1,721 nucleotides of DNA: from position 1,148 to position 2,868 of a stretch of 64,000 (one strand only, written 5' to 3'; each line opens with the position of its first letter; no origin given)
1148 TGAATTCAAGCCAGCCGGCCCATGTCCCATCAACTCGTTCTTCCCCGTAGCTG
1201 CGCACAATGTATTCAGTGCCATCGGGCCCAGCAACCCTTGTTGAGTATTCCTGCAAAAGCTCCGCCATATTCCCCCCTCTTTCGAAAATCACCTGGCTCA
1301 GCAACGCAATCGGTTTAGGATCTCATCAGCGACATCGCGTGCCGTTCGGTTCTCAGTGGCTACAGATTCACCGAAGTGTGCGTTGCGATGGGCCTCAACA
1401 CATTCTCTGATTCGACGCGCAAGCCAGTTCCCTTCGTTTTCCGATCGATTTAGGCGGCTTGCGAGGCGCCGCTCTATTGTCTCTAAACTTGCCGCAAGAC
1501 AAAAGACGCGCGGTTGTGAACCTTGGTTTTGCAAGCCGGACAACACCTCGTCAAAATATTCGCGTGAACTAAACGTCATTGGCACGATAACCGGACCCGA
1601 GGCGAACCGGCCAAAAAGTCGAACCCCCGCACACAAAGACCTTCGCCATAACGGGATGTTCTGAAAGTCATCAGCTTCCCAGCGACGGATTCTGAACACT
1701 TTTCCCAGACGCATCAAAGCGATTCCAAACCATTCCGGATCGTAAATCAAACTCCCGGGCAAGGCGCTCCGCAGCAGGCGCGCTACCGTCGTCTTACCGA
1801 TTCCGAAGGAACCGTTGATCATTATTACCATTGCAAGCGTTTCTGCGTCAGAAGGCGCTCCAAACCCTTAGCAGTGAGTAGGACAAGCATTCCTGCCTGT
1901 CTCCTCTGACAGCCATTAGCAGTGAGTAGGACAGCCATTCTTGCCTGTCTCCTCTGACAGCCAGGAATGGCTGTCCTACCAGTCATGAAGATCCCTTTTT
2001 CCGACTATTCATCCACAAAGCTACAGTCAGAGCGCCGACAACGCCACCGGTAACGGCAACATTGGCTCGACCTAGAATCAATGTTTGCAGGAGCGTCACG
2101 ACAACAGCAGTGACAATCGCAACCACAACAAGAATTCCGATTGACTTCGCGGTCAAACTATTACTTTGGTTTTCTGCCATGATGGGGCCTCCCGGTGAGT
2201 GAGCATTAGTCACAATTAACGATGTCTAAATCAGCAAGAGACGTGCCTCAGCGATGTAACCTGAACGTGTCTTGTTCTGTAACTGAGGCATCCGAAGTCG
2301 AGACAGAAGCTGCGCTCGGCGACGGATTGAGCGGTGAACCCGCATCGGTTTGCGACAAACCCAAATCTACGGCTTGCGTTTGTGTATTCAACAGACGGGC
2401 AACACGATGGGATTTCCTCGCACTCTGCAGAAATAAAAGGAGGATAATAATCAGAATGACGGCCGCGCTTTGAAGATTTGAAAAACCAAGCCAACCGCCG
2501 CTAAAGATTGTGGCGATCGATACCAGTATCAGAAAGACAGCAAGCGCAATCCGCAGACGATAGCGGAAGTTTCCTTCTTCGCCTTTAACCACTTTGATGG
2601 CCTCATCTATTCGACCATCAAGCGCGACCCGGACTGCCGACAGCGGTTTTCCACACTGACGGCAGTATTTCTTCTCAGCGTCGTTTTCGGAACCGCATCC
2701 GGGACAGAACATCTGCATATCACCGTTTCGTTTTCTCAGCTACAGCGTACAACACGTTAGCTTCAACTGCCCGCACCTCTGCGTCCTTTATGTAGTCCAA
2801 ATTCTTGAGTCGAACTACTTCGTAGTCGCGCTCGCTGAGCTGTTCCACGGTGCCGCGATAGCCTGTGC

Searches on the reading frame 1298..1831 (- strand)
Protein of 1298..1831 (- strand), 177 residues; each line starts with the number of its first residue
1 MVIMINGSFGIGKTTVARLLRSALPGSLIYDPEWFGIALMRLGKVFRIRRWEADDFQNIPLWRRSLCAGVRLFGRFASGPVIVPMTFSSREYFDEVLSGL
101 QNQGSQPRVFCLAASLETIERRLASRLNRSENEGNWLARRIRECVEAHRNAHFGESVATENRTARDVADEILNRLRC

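Call 63: search_protein_families(library=pfam, proteins=[window:1298-1831:-], max_evalue=0.0001)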
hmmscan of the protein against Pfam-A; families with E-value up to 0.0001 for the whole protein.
window:1298-1831:- (177 aa): 3 families
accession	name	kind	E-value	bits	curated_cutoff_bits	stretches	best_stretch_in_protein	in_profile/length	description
PF13671.12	AAA_33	-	3.8e-10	40.7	27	1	2-133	1-125/143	AAA domain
PF06414.18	Zeta_toxin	-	6.5e-06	26.2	22.3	0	81-165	98-179/199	Zeta toxin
PF13238.12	AAA_18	-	5e-05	24.2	29.4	0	3-130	1-115/128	AAA domain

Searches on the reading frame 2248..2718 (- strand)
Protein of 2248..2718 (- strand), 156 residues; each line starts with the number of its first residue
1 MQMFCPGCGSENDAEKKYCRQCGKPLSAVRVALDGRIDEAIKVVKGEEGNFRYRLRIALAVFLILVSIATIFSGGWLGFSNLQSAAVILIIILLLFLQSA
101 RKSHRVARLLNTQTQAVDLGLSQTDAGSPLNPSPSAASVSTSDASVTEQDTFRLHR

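Call 63: search_protein_families(library=pfam, proteins=[window:2248-2718:-], max_evalue=0.0001)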
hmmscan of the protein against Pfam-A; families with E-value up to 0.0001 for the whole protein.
window:2248-2718:- (156 aa): 3 families
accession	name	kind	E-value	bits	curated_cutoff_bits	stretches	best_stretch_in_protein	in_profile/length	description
PF24463.1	DUF7577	-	2.8e-07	30.5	28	1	4-26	4-26/27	Domain of unknown function (DUF7577)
PF13240.11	Zn_Ribbon_1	-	6e-06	26.3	25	1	4-26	1-23/23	zinc-ribbon domain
PF12773.13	DZR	-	3.4e-05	24.4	27.3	1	5-27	1-23/45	Double zinc ribbon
